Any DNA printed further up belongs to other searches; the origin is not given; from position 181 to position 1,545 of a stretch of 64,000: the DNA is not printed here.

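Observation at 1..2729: Compact archaeal RiPP-like cluster: small ORF, then SPASM radical SAM, then transglutaminase-like protease, with a divergent ATP-grasp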

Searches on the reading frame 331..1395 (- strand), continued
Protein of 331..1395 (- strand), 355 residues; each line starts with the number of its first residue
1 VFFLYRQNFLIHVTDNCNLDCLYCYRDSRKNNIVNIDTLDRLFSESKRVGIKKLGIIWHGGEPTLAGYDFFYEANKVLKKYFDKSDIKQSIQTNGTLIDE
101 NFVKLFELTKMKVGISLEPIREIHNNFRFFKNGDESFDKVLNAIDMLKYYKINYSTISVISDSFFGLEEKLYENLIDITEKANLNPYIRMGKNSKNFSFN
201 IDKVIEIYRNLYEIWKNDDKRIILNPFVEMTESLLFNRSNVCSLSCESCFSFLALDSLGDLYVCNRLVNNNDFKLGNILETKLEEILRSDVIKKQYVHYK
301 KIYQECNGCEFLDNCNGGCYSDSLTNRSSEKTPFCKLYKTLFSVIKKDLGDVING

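Call 38: predict_structure(alignment_id=A2)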
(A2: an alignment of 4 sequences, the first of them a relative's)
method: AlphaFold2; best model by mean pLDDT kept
length: 312 residues; sequences in the alignment: 4
mean_pLDDT: 56.6   pTM: 0.41
mean pLDDT of the five models: 56.6, 50.1, 48.8, 48.6, 47.8
residues with pLDDT >= 90: 6; 70-90: 72; 50-70: 116; < 50: 118
segments of 3 or more residues with pLDDT < 50: 1-3, 29-42, 46-55, 95-105, 131-186, 199-204, 234-240, 272-275, 307-312
pLDDT, mean of each block of 10 residues (from residue 1): 60 83 65 40 48 58 77 86 88 53 55 76 68 33 24 27 31 28 46 57 53 66 70 48 65 61 57 51 67 65 53 31
secondary structure, 60 per line:
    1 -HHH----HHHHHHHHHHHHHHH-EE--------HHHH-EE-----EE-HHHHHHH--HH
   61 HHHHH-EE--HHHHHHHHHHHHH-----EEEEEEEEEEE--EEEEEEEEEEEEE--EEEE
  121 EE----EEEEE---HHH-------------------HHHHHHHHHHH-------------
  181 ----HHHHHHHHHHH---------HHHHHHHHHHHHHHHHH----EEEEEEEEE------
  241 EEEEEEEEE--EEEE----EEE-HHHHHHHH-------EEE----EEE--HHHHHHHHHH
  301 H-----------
elements in order: H9-23 H35-38 H50-56 H59-65 H71-83 E89-99 E102-114 E117-122 E127-131 H157-167 H185-195 H205-221 E226-234 E241-249 E252-255 E260-262 H264-271 E279-281 E286-288 H291-301

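Call 42: fold_search(model_id=the predicted structure, library=pdb)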
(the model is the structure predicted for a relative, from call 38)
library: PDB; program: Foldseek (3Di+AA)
matches with E <= 10: 498; with E <= 0.001: 0
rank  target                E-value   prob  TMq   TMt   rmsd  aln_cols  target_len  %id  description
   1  3isr_C                3.5e-02  1.00  0.27  0.30   4.8       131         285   15  The Crystal Structure of a Putative Cysteine Protease from Cytophaga hutchinsonii to 1.9A (released 2009-09-08)
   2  9crn                  3.7e-02  1.00  0.28  0.25   3.9       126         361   14  Crystal structure of Streptococcus pyogenes TglA (released 2024-08-14)
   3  3isr_A                4.7e-02  1.00  0.27  0.29   4.9       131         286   15  The Crystal Structure of a Putative Cysteine Protease from Cytophaga hutchinsonii to 1.9A (released 2009-09-08)
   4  3isr_B                4.7e-02  1.00  0.27  0.29   4.9       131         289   15  The Crystal Structure of a Putative Cysteine Protease from Cytophaga hutchinsonii to 1.9A (released 2009-09-08)
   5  6lpg_A                5.6e-02  0.97  0.23  0.28   7.7       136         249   15  human VASH1-SVBP complex (released 2020-10-21)
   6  6qby_C                1.1e-01  0.90  0.16  0.20   4.0        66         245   21  Crystal structure of VASH 2 in complex with SVBP (released 2019-04-24)
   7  7sqc_X0               1.7e-01  0.94  0.14  0.06   3.9        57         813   23  Ciliary C1 central pair apparatus isolated from Chlamydomonas reinhardtii (released 2022-04-13)
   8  6ocg_A                1.7e-01  0.82  0.23  0.28   7.8       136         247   15  Crystal structure of VASH1-SVBP complex bound with EpoY (released 2019-06-26)
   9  6vgu                  1.7e-01  0.16  0.13  0.11  13.3       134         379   14  Crystal structure of FERM-folded talin head domain bound to the NPLY motif of beta3-integrin (released 2020-12-16)
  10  4nv7_A                1.9e-01  0.93  0.17  0.20   4.2        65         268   14  Crystal Structure of Mesorhizobium Loti Arylamine N-acetyltransferase 1 In Complex With CoA (released 2015-01-21)
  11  7zcw_C                2.1e-01  0.82  0.22  0.27   7.7       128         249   16  Cryo-EM structure of GMPCPP-microtubules in complex with VASH2-SVBP (released 2022-12-14)
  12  6jze_A                2.1e-01  0.82  0.16  0.20   4.0        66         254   21  Crystal structure of VASH2-SVBP complex with the magic triangle I3C (released 2019-08-07)
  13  6och_A                2.2e-01  0.80  0.23  0.29   7.6       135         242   16  Crystal structure of VASH1-SVBP complex bound with parthenolide (released 2019-06-26)
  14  6jzd_A                2.4e-01  0.80  0.16  0.20   4.1        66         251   20  Crystal structure of peptide-bound VASH2-SVBP complex (released 2019-07-17)
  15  8dg7_K                2.7e-01  0.06  0.12  0.17  40.4       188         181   14  Structural Basis of MicroRNA Biogenesis by Dicer-1 and Its Partner Protein Loqs-PB - complex III (released 2022-11-16)
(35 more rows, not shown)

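Call 51: find_related_loci(query=A4, collection=genome_contigs, flank=3000)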
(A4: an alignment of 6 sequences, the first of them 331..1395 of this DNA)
Query A4 (355 aa) in genome_contigs; peptide patterns used: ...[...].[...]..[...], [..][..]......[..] (x = any residue, [..] = any of these).
600 stretches matched a pattern (row limit reached: there are more); 499 encode a relative of the query (tblastn E <= 1e-3); the best 80 are kept; 80 distinct loci.
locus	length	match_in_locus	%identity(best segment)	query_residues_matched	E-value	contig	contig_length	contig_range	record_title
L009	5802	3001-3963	30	10-323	3e-46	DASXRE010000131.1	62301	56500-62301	MAG TPA_asm: Pyrinomonadaceae bacterium isolate SMAG_U4631 k141_2676929, whole genome shotgun sequence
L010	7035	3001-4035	31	10-342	2e-46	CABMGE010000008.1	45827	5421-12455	uncultured archaeon isolate LFW-165_1 genome assembly, contig: LFW1651_16, whole genome shotgun sequence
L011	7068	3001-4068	30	8-349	4e-43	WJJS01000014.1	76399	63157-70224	MAG: Candidatus Woesearchaeota archaeon isolate Bin_272 k141_1703942, whole genome shotgun sequence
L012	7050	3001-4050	26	8-352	1e-42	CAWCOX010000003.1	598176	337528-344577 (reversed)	MAG: uncultured delta proteobacterium isolate MFD09286.bin.4.273 genome assembly, contig: contig_20339, whole genome sho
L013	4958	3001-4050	26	8-352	2e-42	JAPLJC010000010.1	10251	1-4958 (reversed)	MAG: Deltaproteobacteria bacterium isolate LacPavin_0920_WC90_MAG_58_11 LacPavin_0920_WC90_scaffold_285912, whole genome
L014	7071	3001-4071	27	17-349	6e-41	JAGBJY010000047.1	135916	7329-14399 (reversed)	MAG: Bacteroidales bacterium isolate RGIG9187 Water_deer_Reticulum.Co__c471035, whole genome shotgun sequence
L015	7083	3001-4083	28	6-349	7e-41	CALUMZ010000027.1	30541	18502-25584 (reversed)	MAG: uncultured Muribaculaceae bacterium isolate BRZ_RM__bin123 genome assembly, contig: BRZ_RM__NODE_1808_length_30541_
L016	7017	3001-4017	28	8-319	2e-40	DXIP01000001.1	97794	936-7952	MAG TPA_asm: Candidatus Alistipes excrementigallinarum isolate CHK106-249 CHK106__C6004_L97794_SAMEA104467357, whole gen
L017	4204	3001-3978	27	9-322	3e-40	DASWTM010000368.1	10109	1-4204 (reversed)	MAG TPA_asm: Chryseosolibacter sp. isolate SMAG_U3575 k141_324794, whole genome shotgun sequence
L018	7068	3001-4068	28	10-349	3e-40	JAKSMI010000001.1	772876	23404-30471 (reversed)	MAG: Bacteroidales bacterium isolate Horse_feces121 MAG121_1, whole genome shotgun sequence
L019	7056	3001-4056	26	8-355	6e-39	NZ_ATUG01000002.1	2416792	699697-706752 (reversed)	Desulfospira joergensenii DSM 10085 F608DRAFT_scaffold00002.2_C, whole genome shotgun sequence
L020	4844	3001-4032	28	17-349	2e-38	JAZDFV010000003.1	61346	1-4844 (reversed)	MAG: Candidatus Jorgensenbacteria bacterium isolate MEGAHIT-group-0.224 k141_16020891, whole genome shotgun sequence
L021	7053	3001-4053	31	10-349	1e-37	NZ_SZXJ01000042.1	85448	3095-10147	Citrobacter sp. wls619 contig4, whole genome shotgun sequence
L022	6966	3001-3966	28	13-322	1e-37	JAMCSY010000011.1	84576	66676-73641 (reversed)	MAG: Patescibacteria group bacterium isolate FK_Sedi_A_Bin.193 NODE_426_length_84576_cov_9.24705, whole genome shotgun s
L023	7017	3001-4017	28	9-349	7e-38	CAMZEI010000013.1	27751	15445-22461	MAG TPA_asm: uncultured Bacteroidales bacterium isolate SRR10912534_bin.109_metaWRAP_v1.3_MAG genome assembly, contig: E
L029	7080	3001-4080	26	13-354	1e-36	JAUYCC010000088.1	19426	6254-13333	MAG: Pelolinea sp. isolate C20_concoct.bin.94 C20_k141_209575, whole genome shotgun sequence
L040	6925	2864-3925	29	10-355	3e-35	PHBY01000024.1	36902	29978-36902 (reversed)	MAG: Chloroflexi bacterium HGW-Chloroflexi-2 bjp_ig2069_scaffold_564, whole genome shotgun sequence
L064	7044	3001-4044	25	14-349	9e-33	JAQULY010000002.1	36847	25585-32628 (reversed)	MAG: Kiritimatiellae bacterium isolate STD1_141 NODE_2208_length_36847_cov_3.514461_Sandtown_D1, whole genome shotgun se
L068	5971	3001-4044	26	14-349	8e-33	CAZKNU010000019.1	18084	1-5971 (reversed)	MAG TPA_asm: uncultured Methanosarcinales archaeon isolate binchicken_co191_55 genome assembly, contig: NODE_2192_length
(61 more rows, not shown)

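Call 64: search_protein_families(library=pfam, proteins=[L011:4547-5266:+, L011:5447-6217:+, L022:4385-5434:+, L022:5433-6167:+, L064:4345-5220:+, L068:4598-5200:+, L029:4312-5229:+, L040:4124-4717:+, L040:4671-5843:+, L015:2141-3004:+], max_evalue=0.01)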
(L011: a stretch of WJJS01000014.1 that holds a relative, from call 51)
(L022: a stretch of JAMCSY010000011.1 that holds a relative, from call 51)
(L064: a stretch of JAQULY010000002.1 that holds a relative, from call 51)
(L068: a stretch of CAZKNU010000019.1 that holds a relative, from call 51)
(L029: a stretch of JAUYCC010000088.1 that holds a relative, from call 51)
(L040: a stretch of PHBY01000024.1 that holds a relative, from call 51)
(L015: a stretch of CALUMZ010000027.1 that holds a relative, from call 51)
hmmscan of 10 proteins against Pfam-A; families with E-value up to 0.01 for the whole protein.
L011:4547-5266:+ (240 aa): 0 families

L011:5447-6217:+ (257 aa): 3 families
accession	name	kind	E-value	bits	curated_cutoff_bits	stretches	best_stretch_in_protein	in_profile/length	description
PF01149.29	Fapy_DNA_glyco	-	7.2e-26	91.6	25.5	1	9-118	1-117/117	Formamidopyrimidine-DNA glycosylase N-terminal domain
PF06831.19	H2TH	-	1e-15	57.9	34.7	1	133-212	1-85/93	Formamidopyrimidine-DNA glycosylase H2TH domain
PF06827.20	zf-FPG_IleRS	-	1.2e-05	25.5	21.3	1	230-253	1-24/30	Zinc finger found in FPG and IleRS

L022:4385-5434:+ (350 aa): 0 families

L022:5433-6167:+ (245 aa): 3 families
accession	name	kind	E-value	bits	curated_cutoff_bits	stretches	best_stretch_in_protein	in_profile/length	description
PF13485.12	Peptidase_MA_2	-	7.1e-07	29.7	32.4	1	130-234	90-201/201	Peptidase MA superfamily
PF04450.18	BSP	-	0.00031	21.1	23.8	1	84-143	75-135/207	Peptidase of plants and bacteria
PF01752.23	Peptidase_M9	-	0.0067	16.2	26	1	133-217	190-279/289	Collagenase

L064:4345-5220:+ (292 aa): 0 families

L068:4598-5200:+ (201 aa): 3 families
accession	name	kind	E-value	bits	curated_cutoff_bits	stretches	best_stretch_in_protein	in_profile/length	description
PF13023.12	HD_3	-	2.5e-29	102.7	22.5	1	19-159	3-149/165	HD domain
PF12917.13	YfbR-like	-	1.1e-12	48.5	25.9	1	19-142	8-138/182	5'-deoxynucleotidase YfbR-like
PF01966.28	HD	-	0.00025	21.7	22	1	37-141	2-115/116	HD domain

L029:4312-5229:+ (306 aa): 10 families
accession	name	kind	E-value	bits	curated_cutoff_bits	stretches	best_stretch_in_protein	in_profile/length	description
PF13248.11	Zn_ribbon_3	-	1.1e-11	44.2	27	2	88-107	3-22/26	zinc-ribbon domain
PF12773.13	DZR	-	1.1e-10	42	27.3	1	65-107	1-44/45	Double zinc ribbon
PF13240.11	Zn_Ribbon_1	-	1.6e-07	31.3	25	2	65-83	2-20/23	zinc-ribbon domain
PF17032.10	Zn_ribbon_15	-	4.6e-05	24.6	28.9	0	32-83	31-73/73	zinc-ribbon family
PF24463.1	DUF7577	-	5.8e-05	23.1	28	1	63-84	3-24/27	Domain of unknown function (DUF7577)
PF08271.17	Zn_Ribbon_TF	-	0.0018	18.3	29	0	21-50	2-29/43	TFIIB zinc-binding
PF15801.11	zf-C6H2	-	0.0021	18.6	30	0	81-106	5-31/47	zf-MYND-like zinc finger, mRNA-binding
PF14952.11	zf-tcix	-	0.0062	16.5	31.2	1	61-80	9-28/42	Putative treble-clef, zinc-finger, Zn-binding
PF09889.16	DUF2116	-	0.0067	16.8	26.8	0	90-114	6-31/59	Probable treble clef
PF18912.6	DZR_2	-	0.0074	16.5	27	0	63-108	8-56/56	Double zinc ribbon domain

L040:4124-4717:+ (198 aa): 0 families

L040:4671-5843:+ (391 aa): 2 families
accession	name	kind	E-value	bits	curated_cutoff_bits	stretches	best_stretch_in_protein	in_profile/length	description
PF04055.27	Radical_SAM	-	1.3e-13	51.9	29.5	1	25-202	3-165/166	Radical SAM superfamily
PF13353.11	Fer4_12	-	1.1e-05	26.2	22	1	25-145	12-116/137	4Fe-4S single cluster domain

L015:2141-3004:+ (288 aa): 1 family
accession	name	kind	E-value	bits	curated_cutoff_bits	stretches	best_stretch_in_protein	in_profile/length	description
PF10953.13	DUF2754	-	0.0096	16.6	25.8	0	42-99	15-67/70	Protein of unknown function (DUF2754)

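Call 74: search_solved_structures(query=window:331-1395:-, max_evalue=1e-20, show_alignments=1)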
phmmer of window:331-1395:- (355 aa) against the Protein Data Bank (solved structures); distinct sequences matched with E-value up to 1e-20: 2.
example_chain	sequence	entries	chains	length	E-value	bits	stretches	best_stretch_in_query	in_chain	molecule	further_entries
4k37_A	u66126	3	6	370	2.5e-33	118.7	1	13-345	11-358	Anaerobic sulfatase-maturating enzyme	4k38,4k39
4k36_A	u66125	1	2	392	3.1e-33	118.4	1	13-345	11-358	Anaerobic sulfatase-maturating enzyme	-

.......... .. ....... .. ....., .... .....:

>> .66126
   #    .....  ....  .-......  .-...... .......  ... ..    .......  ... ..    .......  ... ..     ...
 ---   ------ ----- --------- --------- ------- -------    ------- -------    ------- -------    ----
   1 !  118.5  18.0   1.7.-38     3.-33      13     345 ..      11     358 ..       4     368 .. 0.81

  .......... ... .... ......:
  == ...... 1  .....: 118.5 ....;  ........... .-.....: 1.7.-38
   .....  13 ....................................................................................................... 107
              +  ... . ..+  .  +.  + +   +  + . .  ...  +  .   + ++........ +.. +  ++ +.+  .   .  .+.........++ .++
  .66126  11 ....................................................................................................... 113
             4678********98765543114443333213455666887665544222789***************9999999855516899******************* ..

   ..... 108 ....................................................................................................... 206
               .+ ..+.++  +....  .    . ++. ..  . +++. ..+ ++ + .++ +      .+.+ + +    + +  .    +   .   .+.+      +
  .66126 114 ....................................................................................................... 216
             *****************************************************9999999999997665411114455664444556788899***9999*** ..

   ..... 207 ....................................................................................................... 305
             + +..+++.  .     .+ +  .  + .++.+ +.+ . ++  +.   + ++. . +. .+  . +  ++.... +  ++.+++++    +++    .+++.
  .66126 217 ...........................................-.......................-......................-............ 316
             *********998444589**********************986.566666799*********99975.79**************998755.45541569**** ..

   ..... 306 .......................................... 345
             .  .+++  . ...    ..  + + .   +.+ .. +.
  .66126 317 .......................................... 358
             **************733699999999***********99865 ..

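Call 76: predict_structure(alignment_id=A5)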
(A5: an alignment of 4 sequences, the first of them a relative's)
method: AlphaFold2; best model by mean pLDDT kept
length: 140 residues; sequences in the alignment: 4
mean_pLDDT: 75.8   pTM: 0.72
mean pLDDT of the five models: 75.8, 72.8, 72.6, 72.1, 71.1
residues with pLDDT >= 90: 37; 70-90: 50; 50-70: 45; < 50: 8
segments of 3 or more residues with pLDDT < 50: 1-5, 138-140
pLDDT, mean of each block of 10 residues (from residue 1): 56 93 81 57 70 75 88 93 92 65 70 84 85 53
secondary structure, 60 per line:
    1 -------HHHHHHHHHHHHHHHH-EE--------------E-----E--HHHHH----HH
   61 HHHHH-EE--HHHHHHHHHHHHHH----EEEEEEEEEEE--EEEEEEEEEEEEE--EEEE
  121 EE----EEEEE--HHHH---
elements in order: H8-23 H50-54 H59-65 H71-84 E89-99 E102-114 E117-122 E127-131 H134-137

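Call 79: fold_search(model_id=the predicted structure, library=pdb)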
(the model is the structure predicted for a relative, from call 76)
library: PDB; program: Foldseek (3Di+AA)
matches with E <= 10: 530; with E <= 0.001: 0
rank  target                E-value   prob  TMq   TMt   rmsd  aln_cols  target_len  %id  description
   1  4xz7_B                6.1e-03  0.96  0.41  0.17  15.9       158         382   14  Crystal structure of a TGase (released 2015-06-24)
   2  3isr_A                7.8e-03  1.00  0.52  0.27   8.0       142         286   14  The Crystal Structure of a Putative Cysteine Protease from Cytophaga hutchinsonii to 1.9A (released 2009-09-08)
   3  9crn                  8.3e-03  1.00  0.48  0.20   4.8       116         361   16  Crystal structure of Streptococcus pyogenes TglA (released 2024-08-14)
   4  3isr_B                8.3e-03  1.00  0.52  0.27   7.9       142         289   13  The Crystal Structure of a Putative Cysteine Protease from Cytophaga hutchinsonii to 1.9A (released 2009-09-08)
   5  3isr_C                1.3e-02  1.00  0.53  0.27   6.1       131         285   14  The Crystal Structure of a Putative Cysteine Protease from Cytophaga hutchinsonii to 1.9A (released 2009-09-08)
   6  6j4p_A                2.8e-02  0.85  0.33  0.20   9.1        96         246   21  Structural basis of tubulin detyrosination by vasohibins-SVBP enzyme complex and functional implications (released 2019-05-01)
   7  7zcw_C                3.6e-02  0.98  0.46  0.28   7.3       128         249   15  Cryo-EM structure of GMPCPP-microtubules in complex with VASH2-SVBP (released 2022-12-14)
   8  6jzc_A                5.2e-02  0.85  0.35  0.21   8.2       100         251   21  Structural basis of tubulin detyrosination (released 2019-07-17)
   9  6j4s_A                5.8e-02  0.69  0.32  0.19   9.4        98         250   17  Structural basis of tubulin detyrosination by vasohibins-SVBP enzyme complex and functional implications (released 2019-05-01)
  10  8btm                  6.2e-02  0.95  0.35  0.21   4.9        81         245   16  Structural and functional studies of geldanamycin amide synthase ShGdmF (released 2024-06-12)
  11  7sqc_X0               6.6e-02  0.89  0.39  0.08   9.0       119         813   16  Ciliary C1 central pair apparatus isolated from Chlamydomonas reinhardtii (released 2022-04-13)
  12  8osv                  7.0e-02  0.97  0.39  0.24   4.1        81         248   17  Structural and functional studies of geldanamycin amide synthase ShGdmF (released 2024-05-01)
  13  6och_A                7.4e-02  0.90  0.33  0.20   4.1        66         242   23  Crystal structure of VASH1-SVBP complex bound with parthenolide (released 2019-06-26)
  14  4nv7_A                7.9e-02  0.97  0.36  0.20   4.3        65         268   14  Crystal Structure of Mesorhizobium Loti Arylamine N-acetyltransferase 1 In Complex With CoA (released 2015-01-21)
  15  6qby_A                1.1e-01  0.72  0.35  0.22   8.0       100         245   22  Crystal structure of VASH 2 in complex with SVBP (released 2019-04-24)
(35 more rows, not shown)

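Call 82: find_encoding_contigs(protein=P0123, flank=4000, max_places=3)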
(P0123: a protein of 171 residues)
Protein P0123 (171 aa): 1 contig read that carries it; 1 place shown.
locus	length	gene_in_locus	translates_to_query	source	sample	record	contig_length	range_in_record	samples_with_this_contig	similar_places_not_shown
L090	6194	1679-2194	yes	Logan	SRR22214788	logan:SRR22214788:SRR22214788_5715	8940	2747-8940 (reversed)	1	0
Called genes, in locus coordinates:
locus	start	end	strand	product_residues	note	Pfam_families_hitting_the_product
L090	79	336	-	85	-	PF00085:Thioredoxin, PF13192:Thioredoxin_3, PF00462:Glutaredoxin (weak), PF05768:Glrx-like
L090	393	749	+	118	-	PF01986:DUF123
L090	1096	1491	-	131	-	PF01909:NTP_transf_2, PF18765:Polbeta (weak)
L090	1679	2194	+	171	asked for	PF04473:DUF553, PF01841:Transglut_core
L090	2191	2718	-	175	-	-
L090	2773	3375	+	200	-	-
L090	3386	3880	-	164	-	PF01661:Macro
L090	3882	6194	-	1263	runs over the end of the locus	PF03477:ATP-cone, PF13597:NRDD, PF14890:Intein_splicing, PF14528:LAGLIDADG_3, PF13597:NRDD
